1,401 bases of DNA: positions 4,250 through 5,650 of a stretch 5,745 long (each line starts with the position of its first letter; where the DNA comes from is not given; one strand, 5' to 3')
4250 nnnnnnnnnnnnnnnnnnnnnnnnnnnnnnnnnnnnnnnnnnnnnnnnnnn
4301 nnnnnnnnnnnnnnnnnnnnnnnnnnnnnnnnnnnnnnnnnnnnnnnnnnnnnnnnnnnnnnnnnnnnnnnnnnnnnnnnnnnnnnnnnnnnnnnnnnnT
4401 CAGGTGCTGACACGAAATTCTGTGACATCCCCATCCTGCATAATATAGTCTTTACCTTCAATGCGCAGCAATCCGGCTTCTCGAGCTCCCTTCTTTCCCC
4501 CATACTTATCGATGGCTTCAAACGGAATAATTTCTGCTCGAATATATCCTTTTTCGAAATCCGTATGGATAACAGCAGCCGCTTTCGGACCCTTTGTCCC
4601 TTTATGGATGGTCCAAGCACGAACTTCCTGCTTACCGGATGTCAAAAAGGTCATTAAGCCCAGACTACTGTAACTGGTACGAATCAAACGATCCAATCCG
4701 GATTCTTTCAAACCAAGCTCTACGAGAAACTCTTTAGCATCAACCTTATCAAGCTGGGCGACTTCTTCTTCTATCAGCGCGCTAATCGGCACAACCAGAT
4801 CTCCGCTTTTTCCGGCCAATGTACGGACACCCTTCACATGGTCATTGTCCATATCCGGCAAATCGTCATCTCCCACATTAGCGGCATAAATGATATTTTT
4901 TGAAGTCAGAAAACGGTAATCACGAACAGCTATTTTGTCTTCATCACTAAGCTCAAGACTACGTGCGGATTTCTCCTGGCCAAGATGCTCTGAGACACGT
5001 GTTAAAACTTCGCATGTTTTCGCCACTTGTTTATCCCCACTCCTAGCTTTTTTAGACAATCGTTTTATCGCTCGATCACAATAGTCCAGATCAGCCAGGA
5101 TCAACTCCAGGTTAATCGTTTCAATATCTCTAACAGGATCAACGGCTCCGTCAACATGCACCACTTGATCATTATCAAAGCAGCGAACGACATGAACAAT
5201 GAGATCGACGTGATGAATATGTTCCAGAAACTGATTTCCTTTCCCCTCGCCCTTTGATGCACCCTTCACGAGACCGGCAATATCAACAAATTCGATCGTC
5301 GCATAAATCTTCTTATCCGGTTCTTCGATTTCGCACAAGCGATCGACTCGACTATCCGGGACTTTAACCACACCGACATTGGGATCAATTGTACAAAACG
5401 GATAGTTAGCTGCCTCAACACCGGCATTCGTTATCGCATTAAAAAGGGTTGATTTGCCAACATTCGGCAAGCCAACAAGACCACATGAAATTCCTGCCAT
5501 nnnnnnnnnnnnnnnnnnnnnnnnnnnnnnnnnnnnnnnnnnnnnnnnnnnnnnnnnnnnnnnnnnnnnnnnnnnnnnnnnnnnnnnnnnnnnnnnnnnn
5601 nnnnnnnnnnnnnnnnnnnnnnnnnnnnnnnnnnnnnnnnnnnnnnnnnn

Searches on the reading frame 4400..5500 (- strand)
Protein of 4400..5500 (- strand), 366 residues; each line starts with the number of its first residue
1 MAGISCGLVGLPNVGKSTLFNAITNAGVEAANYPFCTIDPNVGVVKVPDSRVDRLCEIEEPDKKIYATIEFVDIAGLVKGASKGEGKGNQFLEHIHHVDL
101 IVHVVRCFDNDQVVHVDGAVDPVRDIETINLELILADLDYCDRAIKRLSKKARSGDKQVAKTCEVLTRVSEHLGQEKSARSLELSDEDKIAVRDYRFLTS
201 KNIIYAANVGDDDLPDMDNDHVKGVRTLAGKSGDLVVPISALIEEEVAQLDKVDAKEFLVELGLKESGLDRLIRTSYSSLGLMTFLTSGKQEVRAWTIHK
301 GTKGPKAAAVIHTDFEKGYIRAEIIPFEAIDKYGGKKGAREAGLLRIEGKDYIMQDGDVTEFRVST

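Call 3: search_protein_families(library=pfam, proteins=[window:4400-5500:-], max_evalue=1)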
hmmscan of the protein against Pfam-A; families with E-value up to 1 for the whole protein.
window:4400-5500:- (366 aa): 4 families
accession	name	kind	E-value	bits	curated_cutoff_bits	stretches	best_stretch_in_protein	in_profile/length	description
PF06071.19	YchF-GTPase_C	-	3.2e-33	114.1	27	1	282-364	1-83/84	Protein of unknown function (DUF933)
PF01926.29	MMR_HSR1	-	2.8e-23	82.6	21.9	1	6-113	2-89/113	50S ribosome-binding GTPase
PF02421.24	FeoB_N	-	4.7e-09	36.4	27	1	6-50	3-47/156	Ferrous iron transport protein B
PF00350.29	Dynamin_N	-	0.034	14.6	27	0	58-107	92-138/168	Dynamin family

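Call 6: search_protein_families(library=ncbifam, proteins=[window:4400-5500:-], max_evalue=1)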
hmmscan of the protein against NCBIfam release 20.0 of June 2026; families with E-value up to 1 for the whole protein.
window:4400-5500:- (366 aa): 23 families
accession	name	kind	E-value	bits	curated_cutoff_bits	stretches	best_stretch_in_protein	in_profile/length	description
TIGR00092.1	TIGR00092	equivalog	5.8e-146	486.3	279.2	1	4-365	3-367/368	redox-regulated ATPase YchF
NF007171.0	PRK09602.1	subfamily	4.7e-40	137.7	387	1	4-253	3-265/397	YchF-related putative GTPase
NF008955.0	PRK12297.1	equivalog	9.6e-27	93.9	406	1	6-135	162-268/429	GTPase ObgE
TIGR02729.1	Obg_CgtA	equivalog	8.9e-25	87.4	280.25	1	6-144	160-275/329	Obg family GTPase CgtA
NF008956.1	PRK12299.1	equivalog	9.7e-25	87.2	300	1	6-145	161-272/327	GTPase ObgE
NF008954.1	PRK12296.1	equivalog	5.8e-21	74.5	377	1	6-136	162-269/470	GTPase ObgE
TIGR03156.1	GTP_HflX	equivalog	7.6e-09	34.9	216.75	1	6-50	192-236/351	GTPase HflX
TIGR00231.1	small_GTP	domain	2.5e-08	33.9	42.5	1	2-107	2-93/164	GTP-binding protein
NF008280.0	PRK11058.1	equivalog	1.1e-07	31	441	1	7-49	201-243/426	ribosome rescue GTPase HflX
TIGR00437.1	feoB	equivalog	1.3e-07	30.7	315.65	1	10-52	1-43/594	ferrous iron transport protein B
TIGR03594.1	GTPase_EngA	equivalog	5.6e-05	22.3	306.7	1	8-26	5-23/432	ribosome biogenesis GTPase Der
TIGR00436.1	era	equivalog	0.00023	20.6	116.25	1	6-26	3-23/270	GTPase Era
TIGR03596.1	GTPase_YlqF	equivalog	0.0004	19.8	208.2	1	7-34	122-150/276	ribosome biogenesis GTPase YlqF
NF000908.1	PRK00089.1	equivalog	0.00053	19.3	237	1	7-28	7-28/291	GTPase Era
NF007105.0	PRK09554.1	equivalog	0.001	17.3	683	1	2-52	2-52/772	Fe(2+) transporter permease subunit FeoB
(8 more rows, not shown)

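Call 21: find_encoding_contigs(protein=window:4400-5500:-, flank=10000, max_places=10)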
Protein window:4400-5500:- (366 aa): no gene with exactly this product is on record in the collection.

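Call 26: find_related_loci(query=window:4400-5500:-, collection=genome_contigs, flank=8000)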
Query window:4400-5500:- (366 aa) in genome_contigs; peptide patterns used: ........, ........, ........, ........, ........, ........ (x = any residue, [..] = any of these).
600 stretches matched a pattern (row limit reached: there are more); 597 encode a relative of the query (tblastn E <= 1e-3); the best 80 are kept; 80 distinct loci.
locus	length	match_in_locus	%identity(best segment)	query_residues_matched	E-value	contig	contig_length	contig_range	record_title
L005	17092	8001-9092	58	4-366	4e-140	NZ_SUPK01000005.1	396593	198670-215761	Cohnella pontilimi strain CAU 1483 contig5, whole genome shotgun sequence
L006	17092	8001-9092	58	3-365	3e-139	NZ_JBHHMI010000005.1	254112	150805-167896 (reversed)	Paenibacillus enshidis strain KCTC 33519 NODE_5_length_254112_cov_95.245313, whole genome shotgun sequence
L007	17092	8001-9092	58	3-365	3e-139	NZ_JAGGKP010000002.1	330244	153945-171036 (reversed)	Paenibacillus sediminis strain DSM 23491 Ga0454126_02, whole genome shotgun sequence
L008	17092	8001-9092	57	3-365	4e-139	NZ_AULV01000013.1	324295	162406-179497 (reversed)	Paenibacillus harenae DSM 16969 H581DRAFT_scaffold00006.6_C, whole genome shotgun sequence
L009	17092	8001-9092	58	3-365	7e-139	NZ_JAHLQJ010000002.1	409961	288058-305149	Paenibacillus brevis strain MSJ-6 Scaffold2, whole genome shotgun sequence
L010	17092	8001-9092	57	4-366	3e-138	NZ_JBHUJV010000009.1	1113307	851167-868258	Cohnella sp. GCM10020058 strain CGMCC 1.18574 GCM70020058_11, whole genome shotgun sequence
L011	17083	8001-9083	57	1-362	5e-137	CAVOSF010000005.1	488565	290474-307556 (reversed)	MAG: uncultured Verrucomicrobiae bacterium isolate MFD00008.bin.2.72 genome assembly, contig: contig_49156, whole genome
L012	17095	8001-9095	56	3-366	8e-136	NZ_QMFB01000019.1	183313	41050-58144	Paenibacillus contaminans strain CKOBP-6 scaffold19, whole genome shotgun sequence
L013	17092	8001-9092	57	3-365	1e-135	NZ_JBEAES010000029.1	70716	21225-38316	Brevibacillus sp. FIR094 NODE_29_length_70716_cov_198.067109, whole genome shotgun sequence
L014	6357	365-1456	58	4-365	2e-134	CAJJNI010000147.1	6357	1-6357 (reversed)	MAG TPA_asm: uncultured Lachnospiraceae bacterium isolate ERR1600655-bin.31 genome assembly, contig: NODE_9166_length_63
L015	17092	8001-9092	55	5-365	3e-134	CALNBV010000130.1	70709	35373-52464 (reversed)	MAG TPA_asm: uncultured Paenibacillaceae bacterium isolate SRR1561999_bin.163_CONCOCT_v1.1_MAG genome assembly, contig:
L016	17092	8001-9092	55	3-365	1e-133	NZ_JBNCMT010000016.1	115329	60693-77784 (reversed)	Brevibacillus sp. SYSU BS000544 NODE_16_length_115329_cov_78.920958, whole genome shotgun sequence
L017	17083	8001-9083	57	1-362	6e-134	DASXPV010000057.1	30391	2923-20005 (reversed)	MAG TPA_asm: Rhabdochlamydiaceae bacterium isolate SMAG_U5417 k141_2200710, whole genome shotgun sequence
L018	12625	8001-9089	57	4-365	2e-133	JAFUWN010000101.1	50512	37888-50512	MAG: Oscillospiraceae bacterium isolate RGIG4890 Roe_deer_Rumen-2__c390514, whole genome shotgun sequence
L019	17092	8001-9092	55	3-365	3e-133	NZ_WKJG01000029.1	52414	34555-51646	Aliibacillus thermotolerans strain BM62 BM62-029, whole genome shotgun sequence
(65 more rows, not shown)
